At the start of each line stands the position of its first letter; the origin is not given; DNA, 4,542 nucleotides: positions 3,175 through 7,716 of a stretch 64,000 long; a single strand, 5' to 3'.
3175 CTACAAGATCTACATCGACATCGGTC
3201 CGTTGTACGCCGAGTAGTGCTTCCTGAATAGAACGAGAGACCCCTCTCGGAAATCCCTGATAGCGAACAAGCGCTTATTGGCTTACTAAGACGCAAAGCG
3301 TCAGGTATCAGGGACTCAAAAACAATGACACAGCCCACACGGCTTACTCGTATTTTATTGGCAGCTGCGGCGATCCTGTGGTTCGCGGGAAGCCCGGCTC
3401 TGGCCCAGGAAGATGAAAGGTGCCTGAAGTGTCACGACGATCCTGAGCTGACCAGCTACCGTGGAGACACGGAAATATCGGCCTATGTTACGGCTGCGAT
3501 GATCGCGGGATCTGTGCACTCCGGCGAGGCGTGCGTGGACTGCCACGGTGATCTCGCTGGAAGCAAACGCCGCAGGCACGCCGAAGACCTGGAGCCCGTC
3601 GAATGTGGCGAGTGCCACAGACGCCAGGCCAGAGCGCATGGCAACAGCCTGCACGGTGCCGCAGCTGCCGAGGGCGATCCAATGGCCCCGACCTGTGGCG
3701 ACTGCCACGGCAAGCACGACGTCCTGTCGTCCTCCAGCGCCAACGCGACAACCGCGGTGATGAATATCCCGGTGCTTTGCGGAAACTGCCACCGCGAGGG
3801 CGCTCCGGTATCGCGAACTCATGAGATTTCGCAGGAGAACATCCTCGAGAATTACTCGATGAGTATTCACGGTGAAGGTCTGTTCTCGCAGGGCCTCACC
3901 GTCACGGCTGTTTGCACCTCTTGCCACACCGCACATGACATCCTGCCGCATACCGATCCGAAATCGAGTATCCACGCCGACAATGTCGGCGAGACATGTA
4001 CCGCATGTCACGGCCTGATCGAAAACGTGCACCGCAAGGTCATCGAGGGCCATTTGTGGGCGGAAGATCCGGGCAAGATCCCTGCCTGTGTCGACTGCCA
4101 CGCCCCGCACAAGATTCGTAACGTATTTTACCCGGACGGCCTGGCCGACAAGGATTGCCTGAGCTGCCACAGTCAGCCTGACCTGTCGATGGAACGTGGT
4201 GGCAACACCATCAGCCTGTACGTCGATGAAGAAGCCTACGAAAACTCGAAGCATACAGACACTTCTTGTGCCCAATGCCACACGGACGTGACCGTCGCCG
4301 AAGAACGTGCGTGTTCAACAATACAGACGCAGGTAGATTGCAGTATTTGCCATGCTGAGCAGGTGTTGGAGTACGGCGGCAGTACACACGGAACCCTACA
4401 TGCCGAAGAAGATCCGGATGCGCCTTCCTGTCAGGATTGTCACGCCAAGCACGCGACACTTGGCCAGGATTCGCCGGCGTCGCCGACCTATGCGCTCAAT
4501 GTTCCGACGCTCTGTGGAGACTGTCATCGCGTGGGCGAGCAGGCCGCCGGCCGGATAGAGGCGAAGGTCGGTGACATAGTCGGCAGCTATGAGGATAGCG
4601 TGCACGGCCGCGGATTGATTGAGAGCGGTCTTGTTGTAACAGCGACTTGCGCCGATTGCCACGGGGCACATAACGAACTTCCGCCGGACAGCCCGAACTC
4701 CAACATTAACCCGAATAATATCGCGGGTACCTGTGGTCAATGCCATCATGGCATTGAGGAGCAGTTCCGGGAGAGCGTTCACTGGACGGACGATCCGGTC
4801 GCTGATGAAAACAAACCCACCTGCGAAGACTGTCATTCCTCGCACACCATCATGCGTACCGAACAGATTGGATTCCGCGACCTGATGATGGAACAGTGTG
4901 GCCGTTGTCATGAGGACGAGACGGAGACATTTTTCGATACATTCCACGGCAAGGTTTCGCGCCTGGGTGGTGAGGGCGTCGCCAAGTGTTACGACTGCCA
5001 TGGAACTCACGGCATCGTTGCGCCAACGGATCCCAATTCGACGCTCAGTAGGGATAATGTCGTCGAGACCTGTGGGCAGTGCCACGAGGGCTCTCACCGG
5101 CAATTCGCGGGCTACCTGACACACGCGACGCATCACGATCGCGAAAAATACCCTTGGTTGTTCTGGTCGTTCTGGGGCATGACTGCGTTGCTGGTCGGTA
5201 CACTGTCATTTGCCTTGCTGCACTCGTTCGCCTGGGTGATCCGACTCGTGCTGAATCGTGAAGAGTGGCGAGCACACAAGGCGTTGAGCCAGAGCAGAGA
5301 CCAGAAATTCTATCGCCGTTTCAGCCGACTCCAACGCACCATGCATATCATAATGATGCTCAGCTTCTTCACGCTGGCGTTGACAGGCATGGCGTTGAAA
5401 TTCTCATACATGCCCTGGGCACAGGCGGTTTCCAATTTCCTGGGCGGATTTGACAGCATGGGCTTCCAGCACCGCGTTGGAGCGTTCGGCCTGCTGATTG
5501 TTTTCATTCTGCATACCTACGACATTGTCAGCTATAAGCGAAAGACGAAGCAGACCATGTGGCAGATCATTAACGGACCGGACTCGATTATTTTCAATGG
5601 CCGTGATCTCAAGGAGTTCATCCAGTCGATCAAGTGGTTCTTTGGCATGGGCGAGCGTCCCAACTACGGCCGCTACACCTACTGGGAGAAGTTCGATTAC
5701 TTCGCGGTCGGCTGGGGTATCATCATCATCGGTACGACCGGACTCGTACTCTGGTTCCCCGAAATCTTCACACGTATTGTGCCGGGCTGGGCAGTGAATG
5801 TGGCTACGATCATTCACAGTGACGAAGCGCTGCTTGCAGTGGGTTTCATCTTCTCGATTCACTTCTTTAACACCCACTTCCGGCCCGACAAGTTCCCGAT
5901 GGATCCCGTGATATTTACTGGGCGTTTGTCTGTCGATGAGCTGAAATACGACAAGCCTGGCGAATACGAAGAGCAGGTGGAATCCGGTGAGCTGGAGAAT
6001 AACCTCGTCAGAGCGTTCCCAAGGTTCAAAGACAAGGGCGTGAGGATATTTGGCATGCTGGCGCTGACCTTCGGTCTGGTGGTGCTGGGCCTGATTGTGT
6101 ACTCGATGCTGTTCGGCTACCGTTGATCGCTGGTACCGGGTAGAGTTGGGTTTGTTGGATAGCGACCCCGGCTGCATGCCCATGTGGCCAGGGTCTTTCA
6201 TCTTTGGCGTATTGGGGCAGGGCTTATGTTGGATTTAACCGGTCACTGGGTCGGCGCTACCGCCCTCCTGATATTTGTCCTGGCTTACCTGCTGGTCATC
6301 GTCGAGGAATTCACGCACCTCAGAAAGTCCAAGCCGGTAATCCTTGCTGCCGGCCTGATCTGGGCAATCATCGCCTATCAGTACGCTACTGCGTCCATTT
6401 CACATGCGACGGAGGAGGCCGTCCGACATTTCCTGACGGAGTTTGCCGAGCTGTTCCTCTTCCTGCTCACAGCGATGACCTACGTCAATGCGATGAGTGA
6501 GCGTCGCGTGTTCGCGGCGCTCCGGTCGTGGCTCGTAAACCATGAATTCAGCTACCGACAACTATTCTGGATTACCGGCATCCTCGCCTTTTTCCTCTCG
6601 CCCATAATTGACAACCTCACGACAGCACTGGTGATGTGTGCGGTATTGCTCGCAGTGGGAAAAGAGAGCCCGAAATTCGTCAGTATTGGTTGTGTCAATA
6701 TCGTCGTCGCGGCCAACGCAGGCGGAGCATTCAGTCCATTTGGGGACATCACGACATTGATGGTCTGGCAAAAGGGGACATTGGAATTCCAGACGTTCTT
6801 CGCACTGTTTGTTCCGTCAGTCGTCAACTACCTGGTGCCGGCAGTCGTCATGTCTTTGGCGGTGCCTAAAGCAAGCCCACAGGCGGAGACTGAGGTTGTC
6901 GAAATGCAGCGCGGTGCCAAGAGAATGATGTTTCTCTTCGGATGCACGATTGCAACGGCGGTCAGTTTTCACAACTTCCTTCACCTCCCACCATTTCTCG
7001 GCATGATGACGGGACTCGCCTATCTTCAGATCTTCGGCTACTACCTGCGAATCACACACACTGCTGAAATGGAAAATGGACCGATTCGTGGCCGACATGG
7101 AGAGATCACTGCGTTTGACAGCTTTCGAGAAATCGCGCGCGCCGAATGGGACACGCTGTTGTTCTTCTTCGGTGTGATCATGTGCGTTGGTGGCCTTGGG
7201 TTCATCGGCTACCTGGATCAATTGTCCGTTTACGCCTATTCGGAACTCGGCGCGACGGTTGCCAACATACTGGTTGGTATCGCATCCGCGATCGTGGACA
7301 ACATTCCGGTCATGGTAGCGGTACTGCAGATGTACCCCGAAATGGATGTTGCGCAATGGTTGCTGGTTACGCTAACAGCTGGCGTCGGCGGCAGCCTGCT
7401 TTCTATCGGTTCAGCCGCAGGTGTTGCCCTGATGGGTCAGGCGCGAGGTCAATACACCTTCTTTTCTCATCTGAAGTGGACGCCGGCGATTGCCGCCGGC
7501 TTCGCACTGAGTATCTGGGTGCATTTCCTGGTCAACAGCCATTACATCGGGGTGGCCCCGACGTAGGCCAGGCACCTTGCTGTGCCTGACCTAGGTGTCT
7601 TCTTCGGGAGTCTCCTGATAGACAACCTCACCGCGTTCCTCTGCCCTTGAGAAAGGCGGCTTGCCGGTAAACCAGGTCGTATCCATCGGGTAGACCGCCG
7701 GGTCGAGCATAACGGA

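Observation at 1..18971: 19-kb respiratory island with about 50 c-heme motifs and four quinone-coupling modules: a hybrid of Shewanella-type and Geobacter-type electron-conduit parts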

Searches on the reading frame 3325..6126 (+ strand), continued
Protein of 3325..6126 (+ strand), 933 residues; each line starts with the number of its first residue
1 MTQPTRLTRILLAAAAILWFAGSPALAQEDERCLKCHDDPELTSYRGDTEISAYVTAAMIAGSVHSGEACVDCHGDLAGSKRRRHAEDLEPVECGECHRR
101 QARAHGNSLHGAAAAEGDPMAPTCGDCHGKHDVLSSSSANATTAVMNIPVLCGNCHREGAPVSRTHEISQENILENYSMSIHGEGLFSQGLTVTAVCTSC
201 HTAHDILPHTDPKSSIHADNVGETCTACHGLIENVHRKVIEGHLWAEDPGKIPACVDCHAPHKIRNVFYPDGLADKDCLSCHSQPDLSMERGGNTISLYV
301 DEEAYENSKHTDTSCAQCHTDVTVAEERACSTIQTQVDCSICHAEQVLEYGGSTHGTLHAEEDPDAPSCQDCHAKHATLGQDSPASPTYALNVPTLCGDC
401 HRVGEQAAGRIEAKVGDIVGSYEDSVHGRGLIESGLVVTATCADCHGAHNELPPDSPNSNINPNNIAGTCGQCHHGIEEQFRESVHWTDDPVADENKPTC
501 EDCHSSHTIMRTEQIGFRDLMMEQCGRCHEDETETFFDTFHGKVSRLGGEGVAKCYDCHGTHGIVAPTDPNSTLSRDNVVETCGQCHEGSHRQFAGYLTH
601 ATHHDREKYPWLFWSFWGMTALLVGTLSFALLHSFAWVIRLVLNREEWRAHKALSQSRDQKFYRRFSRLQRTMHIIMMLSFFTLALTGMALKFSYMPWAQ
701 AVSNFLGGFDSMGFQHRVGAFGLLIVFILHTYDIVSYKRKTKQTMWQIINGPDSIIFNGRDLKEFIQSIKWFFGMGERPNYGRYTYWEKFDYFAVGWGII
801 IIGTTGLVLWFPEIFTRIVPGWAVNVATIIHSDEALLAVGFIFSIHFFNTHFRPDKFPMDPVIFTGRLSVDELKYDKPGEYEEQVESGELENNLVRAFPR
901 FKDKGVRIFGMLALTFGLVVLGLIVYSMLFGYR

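Call 73: predict_structure(alignment_id=A1)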
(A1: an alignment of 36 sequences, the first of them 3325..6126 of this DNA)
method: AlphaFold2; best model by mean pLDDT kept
length: 933 residues; sequences in the alignment: 36
mean_pLDDT: 57.2   pTM: 0.41
mean pLDDT of the five models: 57.2, 54.7, 54.1, 50.0, 46.7
residues with pLDDT >= 90: 0; 70-90: 268; 50-70: 327; < 50: 338
segments of 3 or more residues with pLDDT < 50: 1-4, 19-28, 78-83, 157-160, 168-176, 184-207, 221-245, 248-274, 321-333, 375-378, 400-452, 466-481, 490-569, 574-608, 815-821, 931-933
pLDDT, mean of each block of 10 residues (from residue 1): 60 62 40 77 70 80 76 60 52 72 74 73 73 71 59 53 52 49 48 37 45 56 44 39 46 33 29 51 65 58 64 57 42 54 66 68 64 51 54 50 35 35 39 34 37 53 49 41 49 41 33 43 44 39 31 36 40 48 42 34 43 56 65 66 69 64 78 76 71 68 77 74 77 75 75 70 76 72 71 67 56 48 51 58 66 60 73 77 77 75 75 73 68 42
secondary structure, 60 per line:
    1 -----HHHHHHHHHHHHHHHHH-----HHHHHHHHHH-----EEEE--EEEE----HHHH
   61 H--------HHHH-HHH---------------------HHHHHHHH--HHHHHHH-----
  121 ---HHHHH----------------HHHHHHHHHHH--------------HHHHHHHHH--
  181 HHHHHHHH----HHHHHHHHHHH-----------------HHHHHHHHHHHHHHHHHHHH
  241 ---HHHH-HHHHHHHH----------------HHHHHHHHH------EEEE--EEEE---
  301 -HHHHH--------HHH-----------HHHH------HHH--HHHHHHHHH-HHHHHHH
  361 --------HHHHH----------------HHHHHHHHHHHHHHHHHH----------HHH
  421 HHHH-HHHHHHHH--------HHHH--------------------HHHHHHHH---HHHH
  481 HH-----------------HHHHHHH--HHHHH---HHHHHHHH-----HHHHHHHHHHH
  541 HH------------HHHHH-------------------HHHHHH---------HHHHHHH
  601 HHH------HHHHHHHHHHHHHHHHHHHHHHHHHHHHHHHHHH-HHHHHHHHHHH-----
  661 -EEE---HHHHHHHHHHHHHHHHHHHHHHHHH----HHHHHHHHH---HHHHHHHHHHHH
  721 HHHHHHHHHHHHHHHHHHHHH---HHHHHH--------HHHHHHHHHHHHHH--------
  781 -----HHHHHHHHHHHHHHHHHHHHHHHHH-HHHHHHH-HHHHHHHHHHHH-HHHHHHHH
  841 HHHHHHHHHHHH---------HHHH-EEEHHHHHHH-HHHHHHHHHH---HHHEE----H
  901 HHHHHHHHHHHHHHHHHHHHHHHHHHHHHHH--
elements in order (helices of 4 or more, strands of 3 or more residues): H6-22 H28-37 E43-46 E49-52 H57-61 H70-73 H99-106 H109-115 H124-128 H145-155 H170-178 H181-188 H193-203 H221-240 H244-247 H249-256 H273-281 E288-291 E294-297 H302-306 H329-332 H344-352 H354-360 H369-373 H390-407 H418-424 H426-433 H442-445 H466-473 H477-482 H500-506 H509-513 H517-524 H530-542 H555-559 H579-584 H594-603 H610-643 H645-655 E662-664 H668-692 H697-705 H709-741 H745-750 H759-772 H786-810 H812-818 H820-831 H833-852 H862-865 E867-869 H870-876 H878-887 H900-931

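Call 75: fold_search(model_id=the predicted structure, library=pdb)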
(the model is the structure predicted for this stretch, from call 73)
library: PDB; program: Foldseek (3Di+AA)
matches with E <= 10: 62; with E <= 0.001: 1
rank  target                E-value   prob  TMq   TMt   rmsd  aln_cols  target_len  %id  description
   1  1kqf_C                2.8e-04  1.00  0.19  0.72   4.7       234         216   17  FORMATE DEHYDROGENASE N FROM E. COLI (released 2002-03-15)
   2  7d5i_A                1.4e-01  0.69  0.10  0.18  13.0       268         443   12  Structure of Mycobacterium smegmatis bd complex in the apo-form. (released 2021-06-23)
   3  7nkz_A                1.7e+00  0.14  0.10  0.18  13.0       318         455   10  Cryo-EM structure of the cytochrome bd oxidase from M. tuberculosis at 2.5 A resolution (released 2021-09-22)
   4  9fka_A                1.7e+00  0.13  0.10  0.17  12.9       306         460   12  Cryo-EM structure of the reduced cytochrome bd oxidase from M. tuberculosis (released 2025-02-12)
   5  7p3r_A                1.9e+00  0.06  0.06  0.13  45.1       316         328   11  Helical structure of the toxin MakA from Vibrio cholera (released 2022-02-23)
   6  6nin_A                2.7e+00  0.14  0.14  0.22  11.1       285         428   12  Rhodobacter sphaeroides bc1 with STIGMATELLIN A (released 2019-06-19)
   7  8asi_B                3.4e+00  0.13  0.13  0.22  11.1       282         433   12  Four subunit cytochrome b-c1 complex from Rhodobacter sphaeroides in native nanodiscs - consensus refinement in the b- (released 2023-03-15)
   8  8gym_Qc               3.7e+00  0.12  0.12  0.21  14.0       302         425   12  Cryo-EM structure of Tetrahymena thermophila respiratory mega-complex MC IV2+(I+III2+II)2 (released 2023-06-14)
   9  3bj1_B                3.8e+00  0.07  0.06  0.24  14.2       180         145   10  met-Perch Hemoglobin at pH 5.7 (released 2008-09-02)
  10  4djn_A                3.8e+00  0.07  0.06  0.15  17.0       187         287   16  Crystal structure of a ribonucleotide reductase M2 B (RNRR2) from Homo sapiens at 2.20 A resolution (released 2012-05-09)
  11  8ucd_A                4.2e+00  0.11  0.11  0.31  14.4       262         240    9  Cryo-EM structure of human STEAP1 in complex with AMG 509 Fab (released 2023-11-22)
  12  6nhh_A                4.2e+00  0.10  0.11  0.20  11.8       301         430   13  Rhodobacter sphaeroides bc1 with azoxystrobin (released 2019-06-19)
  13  7qu4_H                4.4e+00  0.06  0.06  0.22  14.3       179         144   13  Recombinant Human Fetal Hemoglobin mutant - alpha subunit mutations K11E,K56E,N78D,K90E (released 2023-01-25)
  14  9cl0_A                4.8e+00  0.02  0.07  0.13  25.0       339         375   11  Cryo-EM structure of human XPR1 in presence of inorganic phosphate and phytic acid (released 2025-06-18)
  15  9o94_B                4.8e+00  0.02  0.06  0.08  23.1       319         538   13  Transporter associated with antigen processing (TAP) EQ mutant bound to the viral protein bUL49.5 in the outward-facin (released 2025-09-10)
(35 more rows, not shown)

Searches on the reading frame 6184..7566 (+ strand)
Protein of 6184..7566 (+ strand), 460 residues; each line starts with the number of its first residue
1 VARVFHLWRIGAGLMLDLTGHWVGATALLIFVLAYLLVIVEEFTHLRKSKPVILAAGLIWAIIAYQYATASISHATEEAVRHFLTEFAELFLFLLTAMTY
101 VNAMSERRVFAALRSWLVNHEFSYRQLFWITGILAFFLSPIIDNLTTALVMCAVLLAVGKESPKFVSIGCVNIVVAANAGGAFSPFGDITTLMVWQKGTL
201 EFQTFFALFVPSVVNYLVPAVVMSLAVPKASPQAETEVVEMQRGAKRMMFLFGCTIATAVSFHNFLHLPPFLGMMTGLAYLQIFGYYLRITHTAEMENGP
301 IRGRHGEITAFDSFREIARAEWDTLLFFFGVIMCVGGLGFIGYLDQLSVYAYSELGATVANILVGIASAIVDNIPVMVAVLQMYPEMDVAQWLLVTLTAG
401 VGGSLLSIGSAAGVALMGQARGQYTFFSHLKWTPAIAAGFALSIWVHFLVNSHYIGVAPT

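Call 7: search_protein_families(library=pfam, proteins=[window:6184-7566:+], max_evalue=0.01)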
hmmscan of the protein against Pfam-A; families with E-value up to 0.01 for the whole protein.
window:6184-7566:+ (460 aa): 1 family
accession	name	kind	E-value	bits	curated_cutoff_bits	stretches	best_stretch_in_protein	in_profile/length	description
PF03600.22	CitMHS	-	8.5e-35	120.9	31.9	1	35-400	1-336/336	Citrate transporter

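Call 9: search_protein_families(library=ncbifam, proteins=[window:6184-7566:+], max_evalue=0.01)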
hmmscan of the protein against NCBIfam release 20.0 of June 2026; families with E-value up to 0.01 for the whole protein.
window:6184-7566:+ (460 aa): 2 families
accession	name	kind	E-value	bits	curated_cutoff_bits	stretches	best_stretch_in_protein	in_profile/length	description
NF038006.1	NhaD_1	equivalog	7.3e-179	595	80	1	46-440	1-405/405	sodium:proton antiporter NhaD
TIGR00775.1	NhaD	equivalog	1.1e-129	432.9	577.1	1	38-445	9-410/420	NhaD family Na+:H+ antiporter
